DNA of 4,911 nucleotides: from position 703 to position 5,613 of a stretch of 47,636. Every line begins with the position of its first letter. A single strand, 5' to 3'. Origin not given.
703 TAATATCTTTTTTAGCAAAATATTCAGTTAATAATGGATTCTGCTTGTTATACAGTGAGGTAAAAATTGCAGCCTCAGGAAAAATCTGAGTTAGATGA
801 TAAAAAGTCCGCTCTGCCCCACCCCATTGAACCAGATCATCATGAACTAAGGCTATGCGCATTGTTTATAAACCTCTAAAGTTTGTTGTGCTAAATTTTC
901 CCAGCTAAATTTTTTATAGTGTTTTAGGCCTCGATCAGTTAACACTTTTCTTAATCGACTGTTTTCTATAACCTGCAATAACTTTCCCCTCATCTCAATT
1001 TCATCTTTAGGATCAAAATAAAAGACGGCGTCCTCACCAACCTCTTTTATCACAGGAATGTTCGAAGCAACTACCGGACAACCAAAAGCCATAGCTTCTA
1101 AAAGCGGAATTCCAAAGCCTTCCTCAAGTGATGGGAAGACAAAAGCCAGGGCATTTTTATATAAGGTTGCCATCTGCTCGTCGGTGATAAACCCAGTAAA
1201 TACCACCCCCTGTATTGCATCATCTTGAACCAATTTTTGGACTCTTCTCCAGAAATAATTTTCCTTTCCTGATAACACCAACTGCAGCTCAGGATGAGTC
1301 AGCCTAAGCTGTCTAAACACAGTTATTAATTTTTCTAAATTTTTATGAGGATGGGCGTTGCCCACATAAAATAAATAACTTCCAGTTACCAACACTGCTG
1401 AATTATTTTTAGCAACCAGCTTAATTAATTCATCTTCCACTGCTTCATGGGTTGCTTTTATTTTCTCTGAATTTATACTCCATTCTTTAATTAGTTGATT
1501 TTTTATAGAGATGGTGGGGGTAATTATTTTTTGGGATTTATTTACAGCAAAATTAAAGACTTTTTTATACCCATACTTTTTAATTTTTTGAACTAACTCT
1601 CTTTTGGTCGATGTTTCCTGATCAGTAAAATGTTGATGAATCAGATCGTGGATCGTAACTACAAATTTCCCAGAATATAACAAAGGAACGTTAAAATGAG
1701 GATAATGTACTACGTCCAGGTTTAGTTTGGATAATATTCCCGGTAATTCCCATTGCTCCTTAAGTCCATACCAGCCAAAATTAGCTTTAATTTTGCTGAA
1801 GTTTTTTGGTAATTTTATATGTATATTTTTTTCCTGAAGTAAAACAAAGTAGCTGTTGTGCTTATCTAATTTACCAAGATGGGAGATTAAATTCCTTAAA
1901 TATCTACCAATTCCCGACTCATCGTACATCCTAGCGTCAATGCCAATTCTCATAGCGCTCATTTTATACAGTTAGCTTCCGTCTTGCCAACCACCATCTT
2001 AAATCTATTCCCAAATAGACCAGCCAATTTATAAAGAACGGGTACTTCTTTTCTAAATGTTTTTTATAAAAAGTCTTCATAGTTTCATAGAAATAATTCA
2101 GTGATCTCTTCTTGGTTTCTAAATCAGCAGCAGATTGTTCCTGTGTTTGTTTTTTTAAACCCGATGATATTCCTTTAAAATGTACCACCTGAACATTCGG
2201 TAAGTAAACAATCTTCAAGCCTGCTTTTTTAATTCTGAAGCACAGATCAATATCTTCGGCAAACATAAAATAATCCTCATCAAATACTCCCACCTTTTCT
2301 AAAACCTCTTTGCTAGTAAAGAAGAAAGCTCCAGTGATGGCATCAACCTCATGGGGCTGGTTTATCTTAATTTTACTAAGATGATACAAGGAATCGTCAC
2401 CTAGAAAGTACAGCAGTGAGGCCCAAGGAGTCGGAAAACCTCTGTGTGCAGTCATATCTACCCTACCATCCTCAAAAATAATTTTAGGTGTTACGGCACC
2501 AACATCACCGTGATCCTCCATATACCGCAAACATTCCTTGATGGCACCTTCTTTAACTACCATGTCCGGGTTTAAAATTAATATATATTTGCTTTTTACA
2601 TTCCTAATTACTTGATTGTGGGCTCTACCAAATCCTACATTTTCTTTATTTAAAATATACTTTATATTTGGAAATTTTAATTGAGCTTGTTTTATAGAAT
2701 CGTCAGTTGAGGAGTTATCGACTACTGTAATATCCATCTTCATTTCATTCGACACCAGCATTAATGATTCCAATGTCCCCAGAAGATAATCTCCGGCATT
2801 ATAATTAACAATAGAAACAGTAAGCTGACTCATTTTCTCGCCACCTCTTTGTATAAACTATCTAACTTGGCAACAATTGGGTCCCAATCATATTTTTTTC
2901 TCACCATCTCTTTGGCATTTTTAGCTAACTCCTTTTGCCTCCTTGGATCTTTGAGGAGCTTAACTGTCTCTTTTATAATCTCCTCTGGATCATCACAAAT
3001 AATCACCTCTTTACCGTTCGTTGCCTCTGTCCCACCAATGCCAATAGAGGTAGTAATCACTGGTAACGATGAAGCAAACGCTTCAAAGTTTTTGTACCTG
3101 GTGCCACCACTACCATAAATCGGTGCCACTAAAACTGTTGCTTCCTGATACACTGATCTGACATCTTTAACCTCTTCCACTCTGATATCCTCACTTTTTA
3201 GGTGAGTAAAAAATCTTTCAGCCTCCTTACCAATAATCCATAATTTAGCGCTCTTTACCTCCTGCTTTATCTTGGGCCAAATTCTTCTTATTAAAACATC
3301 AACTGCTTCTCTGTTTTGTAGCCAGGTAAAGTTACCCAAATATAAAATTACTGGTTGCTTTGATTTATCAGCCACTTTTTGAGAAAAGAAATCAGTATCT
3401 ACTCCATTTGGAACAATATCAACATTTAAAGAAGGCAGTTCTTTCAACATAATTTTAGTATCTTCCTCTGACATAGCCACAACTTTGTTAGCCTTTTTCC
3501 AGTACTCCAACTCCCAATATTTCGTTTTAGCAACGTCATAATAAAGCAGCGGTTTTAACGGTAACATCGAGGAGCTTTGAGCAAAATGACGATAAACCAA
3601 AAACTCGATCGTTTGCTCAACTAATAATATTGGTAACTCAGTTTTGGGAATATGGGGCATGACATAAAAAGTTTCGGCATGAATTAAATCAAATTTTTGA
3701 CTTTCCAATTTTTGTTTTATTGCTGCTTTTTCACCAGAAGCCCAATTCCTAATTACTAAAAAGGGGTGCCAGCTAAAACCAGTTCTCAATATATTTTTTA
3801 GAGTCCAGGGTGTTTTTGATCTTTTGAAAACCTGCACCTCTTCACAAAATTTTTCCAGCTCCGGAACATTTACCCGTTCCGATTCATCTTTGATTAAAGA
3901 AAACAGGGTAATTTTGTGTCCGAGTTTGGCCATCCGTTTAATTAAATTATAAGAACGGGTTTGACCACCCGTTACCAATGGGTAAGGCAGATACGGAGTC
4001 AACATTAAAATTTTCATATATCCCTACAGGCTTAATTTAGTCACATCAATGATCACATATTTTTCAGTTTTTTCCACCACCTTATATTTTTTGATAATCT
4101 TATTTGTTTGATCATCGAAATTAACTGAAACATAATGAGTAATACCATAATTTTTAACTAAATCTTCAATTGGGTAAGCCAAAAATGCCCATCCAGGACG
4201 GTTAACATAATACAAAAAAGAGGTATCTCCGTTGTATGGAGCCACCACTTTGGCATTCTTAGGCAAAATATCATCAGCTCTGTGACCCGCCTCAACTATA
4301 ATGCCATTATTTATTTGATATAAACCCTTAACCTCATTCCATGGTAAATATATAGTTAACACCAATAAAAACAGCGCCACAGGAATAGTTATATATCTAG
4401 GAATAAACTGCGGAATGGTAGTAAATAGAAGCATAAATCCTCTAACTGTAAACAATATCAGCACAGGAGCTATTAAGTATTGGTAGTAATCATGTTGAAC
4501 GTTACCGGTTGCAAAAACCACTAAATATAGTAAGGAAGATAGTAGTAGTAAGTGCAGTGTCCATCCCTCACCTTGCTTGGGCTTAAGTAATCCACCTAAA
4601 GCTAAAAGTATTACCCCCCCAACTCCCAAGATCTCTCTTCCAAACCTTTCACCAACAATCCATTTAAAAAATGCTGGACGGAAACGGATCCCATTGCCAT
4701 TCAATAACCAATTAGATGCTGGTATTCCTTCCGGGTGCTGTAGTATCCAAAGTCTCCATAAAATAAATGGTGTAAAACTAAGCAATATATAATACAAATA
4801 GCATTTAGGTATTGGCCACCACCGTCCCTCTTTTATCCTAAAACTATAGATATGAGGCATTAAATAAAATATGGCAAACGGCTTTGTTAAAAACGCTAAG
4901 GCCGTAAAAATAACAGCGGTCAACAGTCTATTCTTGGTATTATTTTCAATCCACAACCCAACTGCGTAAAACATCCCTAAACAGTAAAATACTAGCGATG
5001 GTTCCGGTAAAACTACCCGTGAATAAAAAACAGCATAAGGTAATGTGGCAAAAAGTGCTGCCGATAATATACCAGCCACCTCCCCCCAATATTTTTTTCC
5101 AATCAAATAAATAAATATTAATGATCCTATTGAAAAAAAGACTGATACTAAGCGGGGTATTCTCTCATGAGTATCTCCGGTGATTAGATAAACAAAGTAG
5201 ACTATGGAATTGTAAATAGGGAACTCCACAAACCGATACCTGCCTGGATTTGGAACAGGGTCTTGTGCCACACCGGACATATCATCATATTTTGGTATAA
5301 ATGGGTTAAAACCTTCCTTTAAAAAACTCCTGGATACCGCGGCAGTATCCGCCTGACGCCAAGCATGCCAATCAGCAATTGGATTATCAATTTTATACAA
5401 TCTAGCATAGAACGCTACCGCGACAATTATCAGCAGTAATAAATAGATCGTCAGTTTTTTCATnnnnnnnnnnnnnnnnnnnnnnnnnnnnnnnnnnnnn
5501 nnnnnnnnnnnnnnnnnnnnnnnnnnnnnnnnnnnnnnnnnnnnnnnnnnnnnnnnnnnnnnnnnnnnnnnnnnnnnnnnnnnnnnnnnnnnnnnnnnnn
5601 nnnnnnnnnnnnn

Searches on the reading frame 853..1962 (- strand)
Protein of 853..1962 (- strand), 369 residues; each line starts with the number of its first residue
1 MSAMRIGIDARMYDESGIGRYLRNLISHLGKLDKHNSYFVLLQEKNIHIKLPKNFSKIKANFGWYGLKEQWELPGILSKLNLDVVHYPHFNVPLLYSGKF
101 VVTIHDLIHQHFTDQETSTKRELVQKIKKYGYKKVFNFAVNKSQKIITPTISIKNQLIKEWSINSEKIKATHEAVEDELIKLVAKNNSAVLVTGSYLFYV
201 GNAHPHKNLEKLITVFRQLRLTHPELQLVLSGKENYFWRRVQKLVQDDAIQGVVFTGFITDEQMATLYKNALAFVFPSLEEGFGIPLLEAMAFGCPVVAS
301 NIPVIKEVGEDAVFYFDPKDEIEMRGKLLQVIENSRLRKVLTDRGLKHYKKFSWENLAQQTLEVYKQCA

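Call 21: search_protein_families(library=pfam, proteins=[window:853-1962:-], max_evalue=0.0001)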
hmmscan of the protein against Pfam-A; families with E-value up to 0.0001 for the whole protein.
window:853-1962:- (369 aa): 5 families
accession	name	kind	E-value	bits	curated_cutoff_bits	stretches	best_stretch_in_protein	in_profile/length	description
PF00534.26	Glycos_transf_1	-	1.6e-33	116.1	26.4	1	194-345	15-169/172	Glycosyl transferases group 1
PF13692.12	Glyco_trans_1_4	-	2.3e-26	93.2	27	1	196-334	3-142/142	Glycosyl transferases group 1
PF13439.12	Glyco_transf_4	-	1.1e-10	42.2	28.5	1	17-177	3-168/170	Glycosyltransferase Family 4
PF13524.12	Glyco_trans_1_2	-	4e-08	33.8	25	1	217-362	7-143/144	Glycosyl transferase-like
PF20706.3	GT4-conflict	-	1e-06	28.4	26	1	204-301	209-312/385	Family 4 Glycosyltransferase in conflict systems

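Call 30: find_encoding_contigs(protein=window:853-1962:-, flank=10000, max_places=2)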
Protein window:853-1962:- (369 aa): 6 contigs read that carry it; 2 places shown.
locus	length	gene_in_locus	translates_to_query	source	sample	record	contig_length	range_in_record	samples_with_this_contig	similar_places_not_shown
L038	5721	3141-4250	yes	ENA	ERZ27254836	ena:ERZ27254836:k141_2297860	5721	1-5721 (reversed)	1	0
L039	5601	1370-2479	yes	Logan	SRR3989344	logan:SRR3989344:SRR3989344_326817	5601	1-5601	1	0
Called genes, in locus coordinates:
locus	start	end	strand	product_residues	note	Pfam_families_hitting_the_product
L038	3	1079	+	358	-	?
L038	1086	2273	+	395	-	PF13439:Glyco_transf_4, PF00534:Glycos_transf_1, PF13692:Glyco_trans_1_4, PF13524:Glyco_trans_1_2 (weak)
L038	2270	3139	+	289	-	PF00535:Glycos_transf_2, PF13641:Glyco_tranf_2_3, PF13632:Glyco_trans_2_3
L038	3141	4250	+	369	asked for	PF13439:Glyco_transf_4, PF20706:GT4-conflict (weak), PF00534:Glycos_transf_1, PF13692:Glyco_trans_1_4, PF13524:Glyco_trans_1_2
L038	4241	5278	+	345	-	PF13439:Glyco_transf_4, PF00534:Glycos_transf_1, PF13692:Glyco_trans_1_4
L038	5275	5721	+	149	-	?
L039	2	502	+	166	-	?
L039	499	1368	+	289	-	PF00535:Glycos_transf_2, PF13641:Glyco_tranf_2_3, PF13632:Glyco_trans_2_3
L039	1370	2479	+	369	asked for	PF13439:Glyco_transf_4, PF20706:GT4-conflict (weak), PF00534:Glycos_transf_1, PF13692:Glyco_trans_1_4, PF13524:Glyco_trans_1_2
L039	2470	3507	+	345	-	PF13439:Glyco_transf_4, PF00534:Glycos_transf_1, PF13692:Glyco_trans_1_4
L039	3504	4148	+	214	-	PF02397:Bac_transf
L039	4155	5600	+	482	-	?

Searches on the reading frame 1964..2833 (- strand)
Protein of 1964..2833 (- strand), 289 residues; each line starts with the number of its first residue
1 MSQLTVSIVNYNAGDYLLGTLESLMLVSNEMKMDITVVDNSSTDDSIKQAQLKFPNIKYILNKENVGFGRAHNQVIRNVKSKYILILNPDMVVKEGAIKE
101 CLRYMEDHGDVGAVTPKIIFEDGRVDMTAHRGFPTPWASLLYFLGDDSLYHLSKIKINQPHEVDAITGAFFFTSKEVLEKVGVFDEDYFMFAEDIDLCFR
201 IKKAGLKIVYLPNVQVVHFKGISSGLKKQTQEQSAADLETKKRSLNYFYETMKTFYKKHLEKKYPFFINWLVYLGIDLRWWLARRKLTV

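Call 21: search_protein_families(library=pfam, proteins=[window:1964-2833:-], max_evalue=0.0001)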
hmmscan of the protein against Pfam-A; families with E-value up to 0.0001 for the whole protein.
window:1964-2833:- (289 aa): 4 families
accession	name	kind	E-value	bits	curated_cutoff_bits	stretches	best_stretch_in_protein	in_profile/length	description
PF00535.33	Glycos_transf_2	-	1e-22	81.3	23.3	1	6-180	2-166/168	Glycosyl transferase family 2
PF13641.12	Glyco_tranf_2_3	-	3.7e-22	79.9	27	1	4-223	3-216/230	Glycosyltransferase like family 2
PF13632.12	Glyco_trans_2_3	-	3.2e-11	43.9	27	1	83-218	1-122/198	Glycosyl transferase family group 2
PF13712.12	Glyco_tranf_2_5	-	1.7e-05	25.1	27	1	69-224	42-195/210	Glycosyltransferase like family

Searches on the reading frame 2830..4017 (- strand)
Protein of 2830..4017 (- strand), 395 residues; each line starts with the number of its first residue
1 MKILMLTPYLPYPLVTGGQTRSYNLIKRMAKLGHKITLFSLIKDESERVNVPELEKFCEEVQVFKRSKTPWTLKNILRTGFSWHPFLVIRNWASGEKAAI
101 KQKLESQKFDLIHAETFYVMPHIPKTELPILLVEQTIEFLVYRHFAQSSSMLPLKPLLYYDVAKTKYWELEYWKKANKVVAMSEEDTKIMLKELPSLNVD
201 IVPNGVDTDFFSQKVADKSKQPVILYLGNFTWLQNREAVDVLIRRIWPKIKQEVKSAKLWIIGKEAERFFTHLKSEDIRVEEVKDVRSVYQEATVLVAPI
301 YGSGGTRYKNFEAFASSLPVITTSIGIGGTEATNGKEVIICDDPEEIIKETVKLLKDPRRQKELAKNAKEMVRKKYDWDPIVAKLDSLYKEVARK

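Call 21: search_protein_families(library=pfam, proteins=[window:2830-4017:-], max_evalue=0.0001)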
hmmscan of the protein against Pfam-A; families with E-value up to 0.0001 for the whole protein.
window:2830-4017:- (395 aa): 4 families
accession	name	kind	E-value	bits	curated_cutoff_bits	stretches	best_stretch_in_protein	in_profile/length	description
PF13692.12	Glyco_trans_1_4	-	5.3e-22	79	27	1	222-357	2-142/142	Glycosyl transferases group 1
PF00534.26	Glycos_transf_1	-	6.8e-12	45.7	26.4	1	209-371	3-172/172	Glycosyl transferases group 1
PF13439.12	Glyco_transf_4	-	1.3e-11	45.2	28.5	1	16-209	2-169/170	Glycosyltransferase Family 4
PF13524.12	Glyco_trans_1_2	-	2.8e-07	31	25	1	285-385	39-142/144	Glycosyl transferase-like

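Call 35: find_encoding_contigs(protein=window:2830-4017:-, flank=10000, max_places=2)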
Protein window:2830-4017:- (395 aa): 23 contigs read that carry it; 2 places shown.
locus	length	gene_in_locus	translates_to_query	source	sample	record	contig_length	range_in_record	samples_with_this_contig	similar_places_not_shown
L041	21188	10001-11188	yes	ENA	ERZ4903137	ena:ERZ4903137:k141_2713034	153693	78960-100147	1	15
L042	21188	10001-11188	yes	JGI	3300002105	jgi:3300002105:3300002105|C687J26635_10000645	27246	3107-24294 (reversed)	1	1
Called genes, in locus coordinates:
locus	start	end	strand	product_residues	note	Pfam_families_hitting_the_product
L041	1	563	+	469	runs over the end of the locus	PF13231:PMT_2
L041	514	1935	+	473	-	-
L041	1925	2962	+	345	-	PF13439:Glyco_transf_4, PF00534:Glycos_transf_1, PF13692:Glyco_trans_1_4, PF20706:GT4-conflict, PF13524:Glyco_trans_1_2 (weak)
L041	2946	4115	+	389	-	PF13439:Glyco_transf_4, PF00534:Glycos_transf_1, PF13692:Glyco_trans_1_4, PF13524:Glyco_trans_1_2 (weak), PF20706:GT4-conflict (weak)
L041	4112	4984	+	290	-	PF00535:Glycos_transf_2, PF13641:Glyco_tranf_2_3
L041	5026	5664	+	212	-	PF00132:Hexapep, PF14602:Hexapep_2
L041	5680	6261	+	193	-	-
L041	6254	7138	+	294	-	PF00535:Glycos_transf_2, PF13641:Glyco_tranf_2_3, PF13632:Glyco_trans_2_3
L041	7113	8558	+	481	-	PF04932:Wzy_C (weak)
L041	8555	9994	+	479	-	PF13231:PMT_2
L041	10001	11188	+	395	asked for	PF13439:Glyco_transf_4, PF00534:Glycos_transf_1, PF13692:Glyco_trans_1_4, PF13524:Glyco_trans_1_2 (weak)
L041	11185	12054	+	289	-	PF00535:Glycos_transf_2, PF13641:Glyco_tranf_2_3, PF13632:Glyco_trans_2_3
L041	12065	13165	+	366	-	PF13439:Glyco_transf_4, PF20706:GT4-conflict (weak), PF00534:Glycos_transf_1, PF13692:Glyco_trans_1_4, PF13524:Glyco_trans_1_2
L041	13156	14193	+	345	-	PF13439:Glyco_transf_4, PF00534:Glycos_transf_1, PF13692:Glyco_trans_1_4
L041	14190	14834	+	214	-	PF02397:Bac_transf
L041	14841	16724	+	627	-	PF13196:DUF4012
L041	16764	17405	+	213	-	PF11967:RecO_N, PF02565:RecO_C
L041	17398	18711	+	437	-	PF03129:HGTP_anticodon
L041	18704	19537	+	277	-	-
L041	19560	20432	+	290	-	PF01795:Methyltransf_5, PF13649:Methyltransf_25 (weak), PF13847:Methyltransf_31 (weak)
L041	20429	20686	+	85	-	-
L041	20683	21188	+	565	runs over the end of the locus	PF03717:PBP_dimer, PF00905:Transpeptidase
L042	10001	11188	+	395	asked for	PF13439:Glyco_transf_4, PF00534:Glycos_transf_1, PF13692:Glyco_trans_1_4, PF13524:Glyco_trans_1_2 (weak)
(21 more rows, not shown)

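Call 73: list_cluster_members(proteins=[L041:17398-18711:+, L041:19560-20432:+, L041:14841-16724:+])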
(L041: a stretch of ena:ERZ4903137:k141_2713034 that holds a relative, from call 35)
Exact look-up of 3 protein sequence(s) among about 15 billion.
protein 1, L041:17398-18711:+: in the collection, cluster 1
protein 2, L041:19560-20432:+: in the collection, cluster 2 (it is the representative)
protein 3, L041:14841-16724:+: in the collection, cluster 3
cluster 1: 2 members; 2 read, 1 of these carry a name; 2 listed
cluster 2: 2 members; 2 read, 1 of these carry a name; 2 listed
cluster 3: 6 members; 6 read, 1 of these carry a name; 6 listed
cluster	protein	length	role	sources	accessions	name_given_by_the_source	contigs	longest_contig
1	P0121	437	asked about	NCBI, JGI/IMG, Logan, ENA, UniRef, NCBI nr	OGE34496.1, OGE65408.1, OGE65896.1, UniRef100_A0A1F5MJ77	glycine--tRNA ligase [Candidatus Daviesbacteria bacterium RIFCSPLOWO2_02_FULL_40_8] | Glycine--tRNA ligase n=1 Tax=Candidatus Daviesbacteria bacterium ... | MAG: glycine--tRNA ligase [Candidatus Daviesbacteria bacterium RIFCSPHIGHO2_02_FULL_41_14]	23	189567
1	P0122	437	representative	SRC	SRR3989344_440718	-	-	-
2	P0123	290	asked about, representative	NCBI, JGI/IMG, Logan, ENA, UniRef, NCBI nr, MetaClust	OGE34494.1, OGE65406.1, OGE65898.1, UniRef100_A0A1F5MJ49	16S rRNA (cytosine(1402)-N(4))-methyltransferase [Candidatus Daviesbacteria bacterium ... | Ribosomal RNA small subunit methyltransferase H n=1 Tax=Candidatus Daviesbacteria ... | MAG: 16S rRNA (cytosine(1402)-N(4))-methyltransferase [Candidatus Daviesbacteria ...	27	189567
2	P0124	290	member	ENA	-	-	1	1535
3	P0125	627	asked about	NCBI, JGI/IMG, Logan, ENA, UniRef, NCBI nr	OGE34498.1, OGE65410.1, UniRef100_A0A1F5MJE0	hypothetical protein A3C32_04105 [Candidatus Daviesbacteria bacterium ... | DUF4012 domain-containing protein n=1 Tax=Candidatus Daviesbacteria bacterium ... | MAG: hypothetical protein A3C32_04105 [Candidatus Daviesbacteria bacterium ...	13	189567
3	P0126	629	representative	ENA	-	-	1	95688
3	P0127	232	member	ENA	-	-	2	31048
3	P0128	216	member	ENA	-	-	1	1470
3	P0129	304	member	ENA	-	-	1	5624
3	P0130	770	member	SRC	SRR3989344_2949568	-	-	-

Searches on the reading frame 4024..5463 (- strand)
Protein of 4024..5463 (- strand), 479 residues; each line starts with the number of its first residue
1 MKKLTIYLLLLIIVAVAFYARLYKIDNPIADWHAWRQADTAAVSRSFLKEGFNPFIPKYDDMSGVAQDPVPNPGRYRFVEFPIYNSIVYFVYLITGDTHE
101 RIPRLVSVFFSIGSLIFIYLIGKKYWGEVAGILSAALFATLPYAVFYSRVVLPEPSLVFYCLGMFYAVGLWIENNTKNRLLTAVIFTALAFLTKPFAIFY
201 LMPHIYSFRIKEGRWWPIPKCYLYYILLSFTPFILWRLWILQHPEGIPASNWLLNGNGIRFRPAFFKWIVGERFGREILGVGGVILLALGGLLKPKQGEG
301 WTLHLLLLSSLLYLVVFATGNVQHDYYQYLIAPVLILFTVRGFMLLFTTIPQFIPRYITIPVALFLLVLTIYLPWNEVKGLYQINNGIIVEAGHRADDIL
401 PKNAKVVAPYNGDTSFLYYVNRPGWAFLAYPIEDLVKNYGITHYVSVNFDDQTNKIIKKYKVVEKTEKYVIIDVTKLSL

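Call 21: search_protein_families(library=pfam, proteins=[window:4024-5463:-], max_evalue=0.0001)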
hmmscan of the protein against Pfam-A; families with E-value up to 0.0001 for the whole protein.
window:4024-5463:- (479 aa): 1 family
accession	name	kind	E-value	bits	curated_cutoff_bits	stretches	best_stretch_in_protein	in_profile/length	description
PF13231.12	PMT_2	-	4.5e-13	50.1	26.1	1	84-236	6-160/160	Dolichyl-phosphate-mannose-protein mannosyltransferase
